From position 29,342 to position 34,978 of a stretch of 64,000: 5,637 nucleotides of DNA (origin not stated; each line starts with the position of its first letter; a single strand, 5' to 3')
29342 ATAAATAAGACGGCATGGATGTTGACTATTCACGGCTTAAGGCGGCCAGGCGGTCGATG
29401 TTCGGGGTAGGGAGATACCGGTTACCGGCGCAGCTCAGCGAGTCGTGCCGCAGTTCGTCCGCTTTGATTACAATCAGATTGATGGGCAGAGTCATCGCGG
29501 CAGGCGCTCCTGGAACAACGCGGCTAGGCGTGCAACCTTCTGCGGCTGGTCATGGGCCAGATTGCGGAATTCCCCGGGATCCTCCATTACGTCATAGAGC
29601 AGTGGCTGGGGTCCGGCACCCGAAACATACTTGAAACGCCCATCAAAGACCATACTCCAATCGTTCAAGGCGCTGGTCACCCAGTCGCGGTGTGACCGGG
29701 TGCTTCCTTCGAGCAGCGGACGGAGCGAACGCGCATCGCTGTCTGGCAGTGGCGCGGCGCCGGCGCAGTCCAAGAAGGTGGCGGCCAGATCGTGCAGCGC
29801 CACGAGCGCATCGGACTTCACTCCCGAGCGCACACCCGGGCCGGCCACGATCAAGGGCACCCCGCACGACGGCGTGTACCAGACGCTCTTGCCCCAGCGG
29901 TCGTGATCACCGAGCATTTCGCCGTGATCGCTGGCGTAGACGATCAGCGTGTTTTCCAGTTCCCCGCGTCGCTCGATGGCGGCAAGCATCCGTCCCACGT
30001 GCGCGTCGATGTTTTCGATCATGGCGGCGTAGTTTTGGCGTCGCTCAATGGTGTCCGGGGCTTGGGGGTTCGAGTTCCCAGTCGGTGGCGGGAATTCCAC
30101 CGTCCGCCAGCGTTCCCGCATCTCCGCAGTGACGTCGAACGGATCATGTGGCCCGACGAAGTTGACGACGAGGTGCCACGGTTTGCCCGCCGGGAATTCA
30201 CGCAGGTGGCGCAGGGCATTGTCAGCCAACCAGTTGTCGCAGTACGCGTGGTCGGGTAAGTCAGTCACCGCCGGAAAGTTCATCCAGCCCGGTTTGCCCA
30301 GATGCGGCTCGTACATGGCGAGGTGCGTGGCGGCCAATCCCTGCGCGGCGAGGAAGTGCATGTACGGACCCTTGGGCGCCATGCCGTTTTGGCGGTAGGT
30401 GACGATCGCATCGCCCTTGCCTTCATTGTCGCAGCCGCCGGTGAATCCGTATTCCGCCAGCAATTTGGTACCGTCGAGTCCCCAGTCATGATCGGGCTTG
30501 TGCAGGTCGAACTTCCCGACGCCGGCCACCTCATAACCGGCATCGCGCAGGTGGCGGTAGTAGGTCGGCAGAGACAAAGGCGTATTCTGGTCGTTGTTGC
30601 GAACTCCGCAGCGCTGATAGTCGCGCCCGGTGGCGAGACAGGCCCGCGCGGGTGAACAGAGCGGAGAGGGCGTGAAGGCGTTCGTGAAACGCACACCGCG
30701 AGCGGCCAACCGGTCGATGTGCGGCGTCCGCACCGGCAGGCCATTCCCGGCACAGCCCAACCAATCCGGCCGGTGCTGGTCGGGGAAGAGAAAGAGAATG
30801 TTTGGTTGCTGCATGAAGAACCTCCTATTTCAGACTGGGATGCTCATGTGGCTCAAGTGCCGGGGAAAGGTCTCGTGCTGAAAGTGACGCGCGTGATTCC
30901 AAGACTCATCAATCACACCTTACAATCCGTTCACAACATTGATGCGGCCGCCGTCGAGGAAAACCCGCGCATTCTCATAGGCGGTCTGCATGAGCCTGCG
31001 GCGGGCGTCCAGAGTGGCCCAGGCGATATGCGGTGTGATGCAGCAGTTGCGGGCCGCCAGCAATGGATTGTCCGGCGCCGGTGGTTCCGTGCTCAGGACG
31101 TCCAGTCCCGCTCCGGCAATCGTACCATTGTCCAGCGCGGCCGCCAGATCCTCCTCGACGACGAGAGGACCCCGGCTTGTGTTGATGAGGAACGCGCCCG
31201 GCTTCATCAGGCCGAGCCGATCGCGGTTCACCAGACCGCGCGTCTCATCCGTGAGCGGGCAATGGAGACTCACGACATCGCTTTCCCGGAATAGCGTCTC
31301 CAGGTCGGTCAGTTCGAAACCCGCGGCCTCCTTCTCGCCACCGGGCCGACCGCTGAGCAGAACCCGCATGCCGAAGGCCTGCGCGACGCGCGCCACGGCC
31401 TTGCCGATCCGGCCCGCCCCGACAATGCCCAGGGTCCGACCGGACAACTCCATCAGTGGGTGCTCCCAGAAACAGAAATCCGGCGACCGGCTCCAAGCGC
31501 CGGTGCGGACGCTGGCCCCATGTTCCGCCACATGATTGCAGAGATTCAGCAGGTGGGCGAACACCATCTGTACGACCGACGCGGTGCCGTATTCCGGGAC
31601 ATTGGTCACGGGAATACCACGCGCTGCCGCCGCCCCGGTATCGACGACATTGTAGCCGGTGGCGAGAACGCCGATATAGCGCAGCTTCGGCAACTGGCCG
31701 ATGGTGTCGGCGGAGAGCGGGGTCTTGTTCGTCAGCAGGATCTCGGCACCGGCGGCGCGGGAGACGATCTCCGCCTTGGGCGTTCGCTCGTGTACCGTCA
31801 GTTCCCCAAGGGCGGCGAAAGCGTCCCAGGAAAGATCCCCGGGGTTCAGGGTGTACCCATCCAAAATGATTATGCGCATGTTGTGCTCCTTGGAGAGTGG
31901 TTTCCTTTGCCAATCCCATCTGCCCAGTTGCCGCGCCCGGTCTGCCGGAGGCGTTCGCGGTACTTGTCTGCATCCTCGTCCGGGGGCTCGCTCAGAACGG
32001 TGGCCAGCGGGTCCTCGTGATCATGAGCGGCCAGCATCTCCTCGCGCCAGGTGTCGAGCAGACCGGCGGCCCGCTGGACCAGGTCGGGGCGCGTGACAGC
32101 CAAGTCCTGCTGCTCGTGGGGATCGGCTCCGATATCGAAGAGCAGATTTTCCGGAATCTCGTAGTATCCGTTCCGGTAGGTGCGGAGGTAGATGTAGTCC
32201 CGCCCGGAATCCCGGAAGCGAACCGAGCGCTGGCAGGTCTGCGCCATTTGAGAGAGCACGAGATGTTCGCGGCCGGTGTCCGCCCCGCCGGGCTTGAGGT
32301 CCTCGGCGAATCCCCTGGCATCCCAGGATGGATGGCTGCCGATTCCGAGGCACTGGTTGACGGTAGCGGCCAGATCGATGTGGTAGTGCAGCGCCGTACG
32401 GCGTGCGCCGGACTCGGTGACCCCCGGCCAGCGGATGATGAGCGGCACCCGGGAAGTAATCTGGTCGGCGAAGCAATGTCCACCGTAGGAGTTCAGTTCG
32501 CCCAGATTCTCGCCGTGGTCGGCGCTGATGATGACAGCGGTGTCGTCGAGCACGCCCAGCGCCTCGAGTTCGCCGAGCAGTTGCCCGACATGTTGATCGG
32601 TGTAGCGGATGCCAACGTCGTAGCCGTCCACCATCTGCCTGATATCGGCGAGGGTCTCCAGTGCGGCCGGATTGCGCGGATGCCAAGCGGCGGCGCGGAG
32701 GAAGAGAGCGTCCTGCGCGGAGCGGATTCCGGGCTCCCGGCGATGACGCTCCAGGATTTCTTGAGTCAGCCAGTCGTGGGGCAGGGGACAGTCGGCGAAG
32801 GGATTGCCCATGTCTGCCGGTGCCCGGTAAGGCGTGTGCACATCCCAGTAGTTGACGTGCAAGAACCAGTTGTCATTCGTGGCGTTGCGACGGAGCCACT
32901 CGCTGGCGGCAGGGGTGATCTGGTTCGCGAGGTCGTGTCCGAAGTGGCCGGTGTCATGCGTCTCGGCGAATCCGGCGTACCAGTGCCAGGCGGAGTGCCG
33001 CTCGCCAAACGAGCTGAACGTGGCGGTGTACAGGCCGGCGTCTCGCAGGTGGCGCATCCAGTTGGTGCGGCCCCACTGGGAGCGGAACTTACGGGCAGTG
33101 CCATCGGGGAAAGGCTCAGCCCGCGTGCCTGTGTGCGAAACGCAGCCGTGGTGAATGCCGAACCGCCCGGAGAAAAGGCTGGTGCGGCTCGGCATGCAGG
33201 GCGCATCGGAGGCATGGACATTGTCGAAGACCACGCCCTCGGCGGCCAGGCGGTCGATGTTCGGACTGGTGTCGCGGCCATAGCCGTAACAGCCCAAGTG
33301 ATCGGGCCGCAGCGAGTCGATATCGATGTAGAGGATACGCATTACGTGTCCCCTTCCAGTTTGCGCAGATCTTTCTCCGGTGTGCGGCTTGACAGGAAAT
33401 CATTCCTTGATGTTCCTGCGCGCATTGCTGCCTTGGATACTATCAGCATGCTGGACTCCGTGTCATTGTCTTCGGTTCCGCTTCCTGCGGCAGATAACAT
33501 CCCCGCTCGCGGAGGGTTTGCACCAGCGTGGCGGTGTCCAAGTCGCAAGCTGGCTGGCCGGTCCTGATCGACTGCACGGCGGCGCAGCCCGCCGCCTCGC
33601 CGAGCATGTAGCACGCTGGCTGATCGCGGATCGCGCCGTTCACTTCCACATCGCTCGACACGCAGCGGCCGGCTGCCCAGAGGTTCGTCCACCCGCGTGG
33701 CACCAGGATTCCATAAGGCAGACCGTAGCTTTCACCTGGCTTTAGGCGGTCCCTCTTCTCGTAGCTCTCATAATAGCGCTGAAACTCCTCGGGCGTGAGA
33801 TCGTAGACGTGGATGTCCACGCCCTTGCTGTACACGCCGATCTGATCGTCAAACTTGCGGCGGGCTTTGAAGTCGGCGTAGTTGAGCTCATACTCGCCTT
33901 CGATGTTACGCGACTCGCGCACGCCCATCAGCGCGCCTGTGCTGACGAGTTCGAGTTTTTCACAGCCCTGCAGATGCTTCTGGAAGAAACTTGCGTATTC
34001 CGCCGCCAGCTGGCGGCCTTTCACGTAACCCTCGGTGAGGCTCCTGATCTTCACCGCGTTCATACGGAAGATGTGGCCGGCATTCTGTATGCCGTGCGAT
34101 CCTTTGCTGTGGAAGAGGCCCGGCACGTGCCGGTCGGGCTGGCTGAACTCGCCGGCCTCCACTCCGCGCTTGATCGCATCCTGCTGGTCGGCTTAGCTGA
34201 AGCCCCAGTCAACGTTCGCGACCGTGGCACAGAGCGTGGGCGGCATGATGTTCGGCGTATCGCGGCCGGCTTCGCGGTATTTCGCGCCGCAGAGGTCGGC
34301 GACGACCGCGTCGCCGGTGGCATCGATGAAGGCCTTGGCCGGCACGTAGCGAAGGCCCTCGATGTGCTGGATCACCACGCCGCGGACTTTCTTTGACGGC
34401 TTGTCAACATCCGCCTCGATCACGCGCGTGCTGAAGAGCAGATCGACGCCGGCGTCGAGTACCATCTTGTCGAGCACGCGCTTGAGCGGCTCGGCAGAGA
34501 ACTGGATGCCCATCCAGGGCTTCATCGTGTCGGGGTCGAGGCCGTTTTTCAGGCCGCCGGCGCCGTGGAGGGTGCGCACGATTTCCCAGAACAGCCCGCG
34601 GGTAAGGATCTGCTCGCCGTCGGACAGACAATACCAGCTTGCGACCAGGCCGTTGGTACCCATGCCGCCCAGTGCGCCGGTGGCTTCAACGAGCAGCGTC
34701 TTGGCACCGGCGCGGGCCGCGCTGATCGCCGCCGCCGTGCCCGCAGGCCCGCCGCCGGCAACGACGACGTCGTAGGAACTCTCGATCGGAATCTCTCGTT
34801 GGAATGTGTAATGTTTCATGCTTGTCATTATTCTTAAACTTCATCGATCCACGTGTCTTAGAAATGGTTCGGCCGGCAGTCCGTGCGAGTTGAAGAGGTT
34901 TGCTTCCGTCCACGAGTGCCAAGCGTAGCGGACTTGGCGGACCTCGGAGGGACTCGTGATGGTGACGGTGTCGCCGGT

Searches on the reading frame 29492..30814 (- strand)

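Call 11: search_protein_families(library=pfam, proteins=[window:29492-30814:-], max_evalue=0.001)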
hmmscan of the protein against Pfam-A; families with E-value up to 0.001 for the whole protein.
window:29492-30814:- (440 aa): 5 families
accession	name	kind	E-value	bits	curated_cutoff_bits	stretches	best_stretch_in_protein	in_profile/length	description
PF00884.28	Sulfatase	-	1.7e-45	156.1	25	1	4-353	1-301/301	Sulfatase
PF16347.10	SGSH_C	-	3.8e-10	40.6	29.3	1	302-424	1-136/154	N-sulphoglucosamine sulphohydrolase, C-terminal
PF01663.27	Phosphodiest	-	4.1e-08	33.6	23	1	29-298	19-220/342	Type I phosphodiesterase / nucleotide pyrophosphatase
PF01676.23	Metalloenzyme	-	0.00028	20.9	24.3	1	260-350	167-247/252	Metalloenzyme superfamily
PF02995.22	DUF229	-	0.0003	20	25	1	260-305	304-349/496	Protein of unknown function (DUF229)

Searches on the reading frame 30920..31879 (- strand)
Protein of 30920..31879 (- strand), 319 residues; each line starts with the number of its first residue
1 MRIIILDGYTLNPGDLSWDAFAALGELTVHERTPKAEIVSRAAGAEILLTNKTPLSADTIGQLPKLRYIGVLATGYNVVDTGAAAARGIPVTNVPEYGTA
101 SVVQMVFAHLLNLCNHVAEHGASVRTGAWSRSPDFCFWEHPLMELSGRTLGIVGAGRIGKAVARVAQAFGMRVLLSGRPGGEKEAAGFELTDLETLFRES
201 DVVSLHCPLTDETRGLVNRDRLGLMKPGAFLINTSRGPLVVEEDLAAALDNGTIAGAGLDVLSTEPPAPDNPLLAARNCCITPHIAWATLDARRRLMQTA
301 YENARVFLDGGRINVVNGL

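Call 11: search_protein_families(library=pfam, proteins=[window:30920-31879:-], max_evalue=0.001)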
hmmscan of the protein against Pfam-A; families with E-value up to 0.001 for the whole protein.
window:30920-31879:- (319 aa): 2 families
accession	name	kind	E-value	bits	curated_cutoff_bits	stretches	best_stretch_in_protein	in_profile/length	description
PF02826.25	2-Hacid_dh_C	-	1.5e-60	204.1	25.1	1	107-286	1-178/178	D-isomer specific 2-hydroxyacid dehydrogenase, NAD binding domain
PF00389.36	2-Hacid_dh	-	1.6e-24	86.6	24.6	1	22-314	16-131/134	D-isomer specific 2-hydroxyacid dehydrogenase, catalytic domain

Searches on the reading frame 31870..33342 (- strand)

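Call 11: search_protein_families(library=pfam, proteins=[window:31870-33342:-], max_evalue=0.001)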
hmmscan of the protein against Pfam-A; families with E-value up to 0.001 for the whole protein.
window:31870-33342:- (490 aa): 2 families
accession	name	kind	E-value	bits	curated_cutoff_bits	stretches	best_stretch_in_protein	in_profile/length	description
PF00884.28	Sulfatase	-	2.6e-40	139.1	25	1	3-334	3-301/301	Sulfatase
PF01663.27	Phosphodiest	-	1.7e-09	38.2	23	1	4-159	2-160/342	Type I phosphodiesterase / nucleotide pyrophosphatase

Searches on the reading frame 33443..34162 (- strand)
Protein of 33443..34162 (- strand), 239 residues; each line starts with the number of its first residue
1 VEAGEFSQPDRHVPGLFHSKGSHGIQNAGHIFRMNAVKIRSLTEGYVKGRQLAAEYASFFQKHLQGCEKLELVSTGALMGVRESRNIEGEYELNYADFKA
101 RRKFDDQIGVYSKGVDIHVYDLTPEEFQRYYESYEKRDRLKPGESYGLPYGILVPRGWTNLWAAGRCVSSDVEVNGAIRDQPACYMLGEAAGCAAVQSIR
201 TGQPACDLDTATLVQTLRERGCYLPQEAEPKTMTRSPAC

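Call 11: search_protein_families(library=pfam, proteins=[window:33443-34162:-], max_evalue=0.001)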
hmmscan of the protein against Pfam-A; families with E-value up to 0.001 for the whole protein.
window:33443-34162:- (239 aa): 1 family
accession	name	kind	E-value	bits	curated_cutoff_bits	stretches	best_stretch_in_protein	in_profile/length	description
PF12831.13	FAD_oxidored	-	3.5e-45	155.5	27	1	23-217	229-416/416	FAD dependent oxidoreductase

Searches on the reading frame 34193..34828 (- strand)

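Call 11: search_protein_families(library=pfam, proteins=[window:34193-34828:-], max_evalue=0.001)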
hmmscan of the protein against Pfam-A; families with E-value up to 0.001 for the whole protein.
window:34193-34828:- (211 aa): 7 families
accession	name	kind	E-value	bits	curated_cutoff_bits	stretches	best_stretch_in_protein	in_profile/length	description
PF12831.13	FAD_oxidored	-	2.1e-44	152.9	27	1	20-206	1-180/416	FAD dependent oxidoreductase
PF00890.30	FAD_binding_2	-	1.4e-09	38.2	20.4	1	20-55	1-36/414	FAD binding domain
PF01134.28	GIDA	-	9.7e-08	31.9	22.1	1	20-60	1-42/391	Glucose inhibited division protein A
PF07992.20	Pyr_redox_2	-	5.7e-07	29.7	26.1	1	19-56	1-35/291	Pyridine nucleotide-disulphide oxidoreductase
PF01946.23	Thi4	-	2.2e-06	27.5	26.2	1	19-59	18-60/235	Thi4 family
PF03486.20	HI0933_like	-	1.4e-05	25.1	50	1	20-54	2-36/244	HI0933-like protein Rossmann domain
PF01266.30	DAO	-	5.8e-05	23.2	27.9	0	20-66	1-50/353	FAD dependent oxidoreductase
